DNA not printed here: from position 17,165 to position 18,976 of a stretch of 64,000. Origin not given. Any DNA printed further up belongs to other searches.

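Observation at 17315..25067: Compact labdane-type diterpenoid operon: class II cyclase, class I synthase, IDI-2, GGPP synthase, with a c-di-GMP enzyme inside it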

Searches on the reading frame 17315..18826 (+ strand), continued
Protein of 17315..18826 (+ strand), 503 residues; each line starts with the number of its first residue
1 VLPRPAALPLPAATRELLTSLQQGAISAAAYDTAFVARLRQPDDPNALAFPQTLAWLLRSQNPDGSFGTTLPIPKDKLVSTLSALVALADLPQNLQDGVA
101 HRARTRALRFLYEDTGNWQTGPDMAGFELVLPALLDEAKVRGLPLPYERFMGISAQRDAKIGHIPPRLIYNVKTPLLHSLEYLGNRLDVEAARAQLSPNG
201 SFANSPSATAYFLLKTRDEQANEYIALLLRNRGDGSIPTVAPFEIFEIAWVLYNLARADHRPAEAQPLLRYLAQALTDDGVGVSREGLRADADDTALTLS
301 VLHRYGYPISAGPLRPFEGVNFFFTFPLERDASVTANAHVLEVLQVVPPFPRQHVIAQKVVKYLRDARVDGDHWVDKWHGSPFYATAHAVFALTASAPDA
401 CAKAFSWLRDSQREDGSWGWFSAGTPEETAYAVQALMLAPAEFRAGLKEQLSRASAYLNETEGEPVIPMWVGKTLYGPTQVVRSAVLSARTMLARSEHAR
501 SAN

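Call 25: find_related_loci(query=A1, collection=genome_contigs, flank=8000)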
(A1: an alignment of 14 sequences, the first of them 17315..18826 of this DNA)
Query A1 (503 aa) in genome_contigs; peptide patterns used: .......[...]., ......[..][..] (x = any residue, [..] = any of these).
600 stretches matched a pattern (row limit reached: there are more); 578 encode a relative of the query (tblastn E <= 1e-3); the best 80 are kept; 80 distinct loci.
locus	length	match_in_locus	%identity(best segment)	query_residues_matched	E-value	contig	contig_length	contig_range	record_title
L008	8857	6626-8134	92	1-503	0e+0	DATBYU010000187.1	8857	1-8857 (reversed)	MAG TPA_asm: Candidatus Dormiibacterota bacterium isolate SMAG_U7601 k141_2024579, whole genome shotgun sequence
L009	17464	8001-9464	94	16-503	0e+0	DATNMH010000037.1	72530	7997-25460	MAG TPA_asm: Candidatus Acidoferrum sp. isolate SMAG_U11474 k141_76337, whole genome shotgun sequence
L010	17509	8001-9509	88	1-503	0e+0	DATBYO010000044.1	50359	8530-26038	MAG TPA_asm: Candidatus Dormiibacterota bacterium isolate SMAG_U7595 k141_1482592, whole genome shotgun sequence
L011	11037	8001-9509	88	1-503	0e+0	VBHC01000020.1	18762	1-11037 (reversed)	MAG: Chloroflexi bacterium isolate CF_94 14_0927_09_20cm_scaffold_3703, whole genome shotgun sequence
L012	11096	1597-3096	88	4-503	0e+0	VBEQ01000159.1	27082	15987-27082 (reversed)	MAG: Chloroflexi bacterium isolate CF_30 14_1009_05_30cm_scaffold_2105, whole genome shotgun sequence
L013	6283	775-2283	88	1-503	0e+0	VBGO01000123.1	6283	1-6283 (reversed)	MAG: Chloroflexi bacterium isolate CF_80 14_1009_16_40cm_scaffold_40293, whole genome shotgun sequence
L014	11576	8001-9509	85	1-503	0e+0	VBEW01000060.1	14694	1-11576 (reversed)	MAG: Chloroflexi bacterium isolate CF_36 14_1009_16_40cm_scaffold_8221, whole genome shotgun sequence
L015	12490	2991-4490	86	4-503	0e+0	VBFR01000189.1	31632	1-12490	MAG: Chloroflexi bacterium isolate CF_57 14_0929_12_20cm_scaffold_543, whole genome shotgun sequence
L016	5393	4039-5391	85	1-451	0e+0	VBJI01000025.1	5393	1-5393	MAG: Chloroflexi bacterium isolate CF_152 14_1009_09_20cm_scaffold_15850, whole genome shotgun sequence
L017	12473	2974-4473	77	4-503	0e+0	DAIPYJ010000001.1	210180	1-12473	MAG TPA_asm: Candidatus Dormiibacterota bacterium isolate CTOTU3119 NODE_1_length_210180_cov_5.136457, whole genome shot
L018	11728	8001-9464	75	8-495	0e+0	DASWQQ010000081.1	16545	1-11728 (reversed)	MAG TPA_asm: Candidatus Dormiibacterota bacterium isolate SMAG_U3499 k141_952180, whole genome shotgun sequence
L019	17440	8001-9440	74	4-483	0e+0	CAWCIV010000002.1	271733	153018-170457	MAG: uncultured Chloroflexia bacterium isolate MFD04580.bin.2.20 genome assembly, contig: contig_37713, whole genome sho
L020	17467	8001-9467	69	8-495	0e+0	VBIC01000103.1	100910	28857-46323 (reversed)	MAG: Chloroflexi bacterium isolate CF_120 14_0903_12_20cm_scaffold_170, whole genome shotgun sequence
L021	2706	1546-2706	61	5-391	6e-154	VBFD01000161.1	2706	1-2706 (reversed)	MAG: Chloroflexi bacterium isolate CF_43 14_0929_12_40cm_scaffold_50905, whole genome shotgun sequence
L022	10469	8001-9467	44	10-502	7e-117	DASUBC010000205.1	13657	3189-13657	MAG TPA_asm: Thermomicrobiales bacterium isolate SMAG_U2511 k141_342313, whole genome shotgun sequence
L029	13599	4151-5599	38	12-492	9e-94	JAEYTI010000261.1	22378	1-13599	MAG: Chloroflexota bacterium isolate OH_CBlB_125 k127_1956744, whole genome shotgun sequence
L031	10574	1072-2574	38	1-492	2e-92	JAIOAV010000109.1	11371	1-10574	MAG: Chloroflexota bacterium isolate S1bins97 c_000000000109, whole genome shotgun sequence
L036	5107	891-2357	36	7-489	1e-88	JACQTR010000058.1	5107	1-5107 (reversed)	MAG: Chloroflexi bacterium isolate NC_groundwater_1416_Ag_S-0.65um_53_17 S_p65_S5_coassembly_k141_1307652, whole genome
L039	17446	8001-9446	37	11-488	3e-86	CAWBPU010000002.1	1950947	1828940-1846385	MAG: uncultured Chloroflexia bacterium isolate MFD01275.bin.2.120 genome assembly, contig: contig_7667, whole genome sho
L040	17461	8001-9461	36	9-493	4e-86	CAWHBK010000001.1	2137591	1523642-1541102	MAG: uncultured Chloroflexia bacterium isolate MFD00905.bin.2.32 genome assembly, contig: contig_11661, whole genome sho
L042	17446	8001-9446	38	15-489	8e-86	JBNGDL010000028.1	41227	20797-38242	MAG: Anaerolineae bacterium isolate E05-028 bin48.fa-28, whole genome shotgun sequence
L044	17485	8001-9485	37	10-503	1e-85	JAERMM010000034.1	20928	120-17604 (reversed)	MAG: Chloroflexota bacterium isolate CoA_1_bin.38 scaffold_1425, whole genome shotgun sequence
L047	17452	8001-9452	40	15-502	4e-83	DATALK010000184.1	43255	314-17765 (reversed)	MAG TPA_asm: Phototrophicaceae bacterium isolate SMAG_U6962 k141_281197, whole genome shotgun sequence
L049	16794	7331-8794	35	7-489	2e-82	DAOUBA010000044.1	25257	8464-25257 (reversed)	MAG TPA_asm: Anaerolineae bacterium isolate H67_700 k125_304913, whole genome shotgun sequence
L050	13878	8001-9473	36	25-501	8e-82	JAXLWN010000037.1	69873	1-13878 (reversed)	MAG: Chloroflexia bacterium isolate STL-CHL24 C1.87.fa-37, whole genome shotgun sequence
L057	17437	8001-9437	35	25-489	3e-78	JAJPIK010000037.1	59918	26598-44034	MAG: Chloroflexota bacterium isolate Centralia_MAG_325 k107_1802156, whole genome shotgun sequence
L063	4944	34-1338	40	64-496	3e-77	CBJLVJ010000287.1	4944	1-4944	MAG TPA_asm: uncultured bacterium isolate SRR27822708_binner12_Refined_94 genome assembly, contig: ERZ27339041.7680, who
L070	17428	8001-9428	34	18-489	1e-74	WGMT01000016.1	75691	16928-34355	MAG: bacterium isolate RI_153 c_000000074542, whole genome shotgun sequence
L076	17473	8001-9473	35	8-492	7e-74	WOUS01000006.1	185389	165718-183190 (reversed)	MAG: Anaerolineaceae bacterium isolate X2_MetaBAT.10 scaffold_59, whole genome shotgun sequence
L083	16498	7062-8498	36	17-488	4e-73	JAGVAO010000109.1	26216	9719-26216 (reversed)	MAG: Anaerolineales bacterium isolate DeMMO6_11 c_000000027916, whole genome shotgun sequence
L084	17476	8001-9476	36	15-500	2e-73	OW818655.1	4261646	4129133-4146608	metagenome genome assembly, chromosome: 1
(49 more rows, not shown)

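Call 29: search_protein_families(library=pfam, proteins=[L039:9824-11722:+, L039:4935-6890:+, L050:9963-11822:+, L050:11910-13820:+, L044:10545-12335:+, L044:12313-13776:+, L063:2210-3667:+, L057:11858-14416:+, L036:3474-5107:+, L070:9832-11673:+], max_evalue=0.01)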
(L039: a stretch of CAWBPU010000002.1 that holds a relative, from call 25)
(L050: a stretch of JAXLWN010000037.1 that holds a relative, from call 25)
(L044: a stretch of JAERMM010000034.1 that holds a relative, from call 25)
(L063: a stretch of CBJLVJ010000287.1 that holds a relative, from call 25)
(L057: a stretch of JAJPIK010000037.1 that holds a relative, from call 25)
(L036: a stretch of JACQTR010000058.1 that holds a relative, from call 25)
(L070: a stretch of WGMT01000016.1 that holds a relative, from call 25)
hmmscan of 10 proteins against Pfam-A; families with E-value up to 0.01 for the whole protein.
L039:9824-11722:+ (632 aa): 3 families
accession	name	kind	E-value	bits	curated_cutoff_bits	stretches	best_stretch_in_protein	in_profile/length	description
PF02518.31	HATPase_c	-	6.1e-31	107.6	26.4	1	509-616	2-108/111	Histidine kinase-, DNA gyrase B-, and HSP90-like ATPase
PF00512.31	HisKA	-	2.6e-21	75.9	26.9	1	396-462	1-66/66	His Kinase A (phospho-acceptor) domain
PF12834.13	Phage_int_SAM_2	-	0.0033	18.4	22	1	357-417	10-70/91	Phage integrase, N-terminal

L039:4935-6890:+ (651 aa): 3 families
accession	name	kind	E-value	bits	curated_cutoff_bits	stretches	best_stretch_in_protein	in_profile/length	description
PF13487.12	HD_5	-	1e-35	123.5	27.2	1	461-622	6-170/170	HD domain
PF00990.26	GGDEF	-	4.3e-28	98.5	23.8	1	277-431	1-158/161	Diguanylate cyclase, GGDEF domain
PF01966.28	HD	-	2.5e-19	70.1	22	1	471-591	3-116/116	HD domain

L050:9963-11822:+ (619 aa): 3 families
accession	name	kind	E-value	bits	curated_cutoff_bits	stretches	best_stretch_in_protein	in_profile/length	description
PF02518.31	HATPase_c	-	4.4e-30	104.8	26.4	1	491-599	2-109/111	Histidine kinase-, DNA gyrase B-, and HSP90-like ATPase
PF00512.31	HisKA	-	8.8e-23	80.6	26.9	1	378-444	1-66/66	His Kinase A (phospho-acceptor) domain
PF19353.4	DUF5930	-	0.0035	16.9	27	1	159-225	55-123/320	Family of unknown function (DUF5930)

L050:11910-13820:+ (636 aa): 4 families
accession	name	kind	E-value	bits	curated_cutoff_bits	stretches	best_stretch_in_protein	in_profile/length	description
PF00990.26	GGDEF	-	1.3e-44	152.3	23.8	1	266-424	1-160/161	Diguanylate cyclase, GGDEF domain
PF13487.12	HD_5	-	4.2e-36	124.7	27.2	1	463-616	14-170/170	HD domain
PF01966.28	HD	-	2.4e-20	73.4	22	1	466-585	4-116/116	HD domain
PF01590.32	GAF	-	0.0011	20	22.4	1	209-253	91-133/133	GAF domain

L044:10545-12335:+ (596 aa): 2 families
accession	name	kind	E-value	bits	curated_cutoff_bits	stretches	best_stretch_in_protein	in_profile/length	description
PF02518.31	HATPase_c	-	3.9e-24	85.7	26.4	1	477-581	2-108/111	Histidine kinase-, DNA gyrase B-, and HSP90-like ATPase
PF00512.31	HisKA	-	2.6e-14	53.5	26.9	1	370-430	3-62/66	His Kinase A (phospho-acceptor) domain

L044:12313-13776:+ (487 aa): 6 families
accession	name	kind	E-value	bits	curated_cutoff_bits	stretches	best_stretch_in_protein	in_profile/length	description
PF13487.12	HD_5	-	3e-38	131.7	27.2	1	307-471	3-170/170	HD domain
PF00072.30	Response_reg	-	1.4e-27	96.5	30.2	1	10-119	1-110/111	Response regulator receiver domain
PF01966.28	HD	-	3.4e-18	66.5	22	1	321-439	4-115/116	HD domain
PF13185.12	GAF_2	-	4.1e-11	43.7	28.6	1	152-288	2-136/136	GAF domain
PF01590.32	GAF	-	1.4e-10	42.3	22.4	1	154-287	2-133/133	GAF domain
PF13492.12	GAF_3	-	8.7e-05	23.4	27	1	205-289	53-129/129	GAF domain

L063:2210-3667:+ (485 aa): 6 families
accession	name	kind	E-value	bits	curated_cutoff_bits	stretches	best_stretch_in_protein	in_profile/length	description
PF02518.31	HATPase_c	-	1.1e-32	113.2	26.4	1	358-463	2-109/111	Histidine kinase-, DNA gyrase B-, and HSP90-like ATPase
PF00512.31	HisKA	-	1.9e-14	53.9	26.9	1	251-312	3-63/66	His Kinase A (phospho-acceptor) domain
PF10090.15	HPTransfase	-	3.2e-05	24.1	22.9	1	364-408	34-78/123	Histidine phosphotransferase C-terminal domain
PF13493.11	DUF4118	-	0.0029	17.8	28.4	1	106-197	11-102/107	Domain of unknown function (DUF4118)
PF13589.12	HATPase_c_3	-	0.0039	17.7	25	1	362-420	3-60/137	Histidine kinase-, DNA gyrase B-, and HSP90-like ATPase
PF13581.12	HATPase_c_2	-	0.0044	17.5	27.4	1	370-432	40-105/127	Histidine kinase-like ATPase domain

L057:11858-14416:+ (852 aa): 10 families
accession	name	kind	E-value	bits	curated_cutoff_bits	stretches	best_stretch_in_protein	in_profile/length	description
PF00563.25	EAL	-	2.9e-77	259.7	31.3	1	568-801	3-236/236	EAL domain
PF00990.26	GGDEF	-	3.3e-47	160.7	23.8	1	392-545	1-158/161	Diguanylate cyclase, GGDEF domain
PF00989.32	PAS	-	1.6e-11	44.7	22.6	1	268-322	2-56/113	PAS fold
PF13426.13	PAS_9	-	1.8e-11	44.6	27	1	278-380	2-103/103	PAS domain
PF13188.13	PAS_8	-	3.4e-08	33.5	21.8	1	268-316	2-47/65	PAS domain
PF08448.16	PAS_4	-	4.7e-06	27.2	23.1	1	273-383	1-110/110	PAS fold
PF24820.1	Diguanyl_cycl_sensor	-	4.5e-05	23.8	28.1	1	274-372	3-105/109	Diguanylate cyclase-like sensor domain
PF13492.12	GAF_3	-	0.0035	18.2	27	0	199-246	81-127/129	GAF domain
PF01590.32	GAF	-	0.0067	17.4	22.4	0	204-246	93-133/133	GAF domain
PF13185.12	GAF_2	-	0.0069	17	28.6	0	206-246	96-135/136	GAF domain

L036:3474-5107:+ (544 aa): 6 families
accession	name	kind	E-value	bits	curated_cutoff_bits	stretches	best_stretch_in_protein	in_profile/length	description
PF00512.31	HisKA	-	5.4e-13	49.2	26.9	1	374-440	3-65/66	His Kinase A (phospho-acceptor) domain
PF02518.31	HATPase_c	-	4.2e-11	43.7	26.4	1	485-544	3-62/111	Histidine kinase-, DNA gyrase B-, and HSP90-like ATPase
PF13185.12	GAF_2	-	5.2e-09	36.9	28.6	1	205-342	4-136/136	GAF domain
PF01590.32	GAF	-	4.9e-07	30.8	22.4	1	205-339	2-131/133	GAF domain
PF10090.15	HPTransfase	-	0.00033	20.8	22.9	1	490-528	34-72/123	Histidine phosphotransferase C-terminal domain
PF13492.12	GAF_3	-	0.0058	17.5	27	0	255-343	49-129/129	GAF domain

L070:9832-11673:+ (613 aa): 5 families
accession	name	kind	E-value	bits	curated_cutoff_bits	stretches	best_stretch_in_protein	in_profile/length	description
PF02518.31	HATPase_c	-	9.2e-28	97.4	26.4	1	502-611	2-110/111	Histidine kinase-, DNA gyrase B-, and HSP90-like ATPase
PF00512.31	HisKA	-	8.1e-21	74.3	26.9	1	389-455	1-66/66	His Kinase A (phospho-acceptor) domain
PF13492.12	GAF_3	-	6.4e-05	23.8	27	1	227-355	2-129/129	GAF domain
PF01590.32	GAF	-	0.0017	19.3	22.4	0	227-353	2-133/133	GAF domain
PF11849.14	DUF3369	-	0.0065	17.2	27.2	0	216-361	26-167/168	Domain of unknown function (DUF3369)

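Call 57: search_protein_families(library=pfam, proteins=[L029:6685-8340:+, L029:9979-11553:+, L029:9282-9971:+, L029:3032-3688:-, L040:10540-12198:+, L040:13524-15980:+, L040:15993-16622:+, L040:6591-7688:-, L036:2411-3376:-, L036:63-776:+], max_evalue=0.001)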
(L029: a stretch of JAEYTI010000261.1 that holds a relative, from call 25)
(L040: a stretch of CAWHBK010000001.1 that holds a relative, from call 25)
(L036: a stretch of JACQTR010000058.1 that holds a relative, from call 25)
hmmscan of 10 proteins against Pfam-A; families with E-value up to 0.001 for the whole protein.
L029:6685-8340:+ (551 aa): 1 family
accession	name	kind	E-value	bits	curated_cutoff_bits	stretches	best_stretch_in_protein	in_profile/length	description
PF00015.26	MCPsignal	-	1.3e-36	126.5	34.6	1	334-517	2-171/172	Methyl-accepting chemotaxis protein (MCP) signalling domain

L029:9979-11553:+ (524 aa): 15 families
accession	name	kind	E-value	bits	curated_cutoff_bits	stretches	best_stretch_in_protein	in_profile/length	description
PF01739.24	CheR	-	3.3e-49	167.4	27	1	90-283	2-190/195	CheR methyltransferase, SAM binding domain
PF07719.23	TPR_2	-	3e-13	49.2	27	0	384-414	2-32/34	Tetratricopeptide repeat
PF00515.34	TPR_1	-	1.3e-10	41.1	27.8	0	383-413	1-31/34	Tetratricopeptide repeat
PF13431.12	TPR_17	-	7.7e-10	38.7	24.4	0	409-438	5-34/34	Tetratricopeptide repeat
PF13374.12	TPR_10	-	4.1e-09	36.6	27.5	0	423-449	8-33/42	Tetratricopeptide repeat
PF13428.12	TPR_14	-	5.7e-09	36.2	23.5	1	356-391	8-43/44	Tetratricopeptide repeat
PF14559.12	TPR_19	-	9.8e-09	35.9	25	0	356-389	32-64/68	Tetratricopeptide repeat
PF13176.12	TPR_7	-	6.3e-08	32.6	27.9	0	385-412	1-28/36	Tetratricopeptide repeat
PF13181.12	TPR_8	-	1.1e-07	31.9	25.7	1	418-449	2-33/34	Tetratricopeptide repeat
PF13424.12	TPR_12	-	2.4e-07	31.3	30.1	1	421-483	7-70/77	Tetratricopeptide repeat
PF12895.13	ANAPC3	-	1.4e-06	29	27.2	1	397-476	3-81/82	Anaphase-promoting complex, cyclosome, subunit 3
PF07721.20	TPR_4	-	3.3e-06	27.6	27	0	355-372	7-24/26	Tetratricopeptide repeat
PF13432.12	TPR_16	-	6.3e-06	27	32.7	0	354-413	2-61/65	Tetratricopeptide repeat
PF13174.12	TPR_6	-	1.1e-05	26.1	26.3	0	420-444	3-27/33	Tetratricopeptide repeat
PF13414.12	TPR_11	-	0.00028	20.9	26.8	0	390-431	1-42/42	TPR repeat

L029:9282-9971:+ (229 aa): 1 family
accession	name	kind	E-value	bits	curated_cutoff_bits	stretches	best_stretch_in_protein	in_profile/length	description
PF01584.24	CheW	-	6.3e-24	84.6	23.5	1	28-163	2-135/138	CheW-like domain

L029:3032-3688:- (218 aa): 3 families
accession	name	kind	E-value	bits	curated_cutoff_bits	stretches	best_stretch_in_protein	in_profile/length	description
PF00440.29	TetR_N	-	1.2e-13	51.1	24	1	17-62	1-46/47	Bacterial regulatory proteins, tetR family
PF21256.2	TetR_C_5-like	-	1.9e-10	41.4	27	1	87-193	3-111/127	Tetracyclin repressor-like, C-terminal domain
PF17932.6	TetR_C_24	-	0.00039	21.1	26.4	0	91-170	8-86/114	Tetracyclin repressor-like, C-terminal domain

L040:10540-12198:+ (552 aa): 1 family
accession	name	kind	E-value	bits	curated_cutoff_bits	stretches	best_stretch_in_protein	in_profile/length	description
PF00015.26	MCPsignal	-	1.8e-35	122.8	34.6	1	351-518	8-171/172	Methyl-accepting chemotaxis protein (MCP) signalling domain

L040:13524-15980:+ (818 aa): 6 families
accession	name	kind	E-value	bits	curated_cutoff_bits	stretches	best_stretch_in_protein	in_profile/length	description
PF07730.19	HisKA_3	-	6.5e-15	55.9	24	1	594-658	1-68/68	Histidine kinase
PF02518.31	HATPase_c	-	4.3e-10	40.5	26.4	1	701-795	3-108/111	Histidine kinase-, DNA gyrase B-, and HSP90-like ATPase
PF17820.7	PDZ_6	-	3.7e-05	23.8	27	1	57-87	1-32/54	PDZ domain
PF00595.29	PDZ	-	5.2e-05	24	23.2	1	55-86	26-58/81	PDZ domain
PF13581.12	HATPase_c_2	-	0.00026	21.5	27.4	1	708-756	36-88/127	Histidine kinase-like ATPase domain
PF13180.12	PDZ_2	-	0.00029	21.5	27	1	57-115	15-78/80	PDZ domain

L040:15993-16622:+ (209 aa): 2 families
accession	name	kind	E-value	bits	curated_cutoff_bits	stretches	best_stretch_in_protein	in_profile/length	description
PF00072.30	Response_reg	-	2.8e-23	82.7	30.2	1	5-116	1-110/111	Response regulator receiver domain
PF00196.25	GerE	-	3e-17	62.4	23.5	1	148-203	2-57/57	Bacterial regulatory proteins, luxR family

L040:6591-7688:- (365 aa): 6 families
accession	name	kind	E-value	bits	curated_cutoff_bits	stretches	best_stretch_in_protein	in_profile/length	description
PF13377.12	Peripla_BP_3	-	3e-37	128.7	26.5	1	173-336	1-166/167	Periplasmic binding protein-like domain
PF00532.27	Peripla_BP_1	-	2.8e-20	73.4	22.2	1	63-316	2-260/281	Periplasmic binding proteins and sugar binding domain of LacI family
PF00356.27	LacI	-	2e-15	56.7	27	1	6-51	1-46/46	Bacterial regulatory proteins, lacI family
PF13407.12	Peripla_BP_4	-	2.1e-14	54.1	35.1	1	65-320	1-257/258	Periplasmic binding protein domain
PF13936.12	HTH_38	-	0.00049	20.2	27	0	3-26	19-42/44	Helix-turn-helix domain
PF04967.18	HTH_10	-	0.0005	20.3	23.1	0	2-27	21-46/53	HTH DNA binding domain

L036:2411-3376:- (321 aa): 1 family
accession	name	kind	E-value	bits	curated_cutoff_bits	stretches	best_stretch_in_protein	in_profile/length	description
PF01040.23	UbiA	-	2e-20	73.6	34.2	1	36-277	5-248/250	UbiA prenyltransferase family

L036:63-776:+ (237 aa): 2 families
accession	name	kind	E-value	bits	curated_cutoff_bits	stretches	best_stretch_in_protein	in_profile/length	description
PF00072.30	Response_reg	-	2.6e-30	105.3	30.2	1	12-120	1-110/111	Response regulator receiver domain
PF00486.34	Trans_reg_C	-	7e-25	87.4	26.2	1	157-231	1-76/77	Transcriptional regulatory protein, C terminal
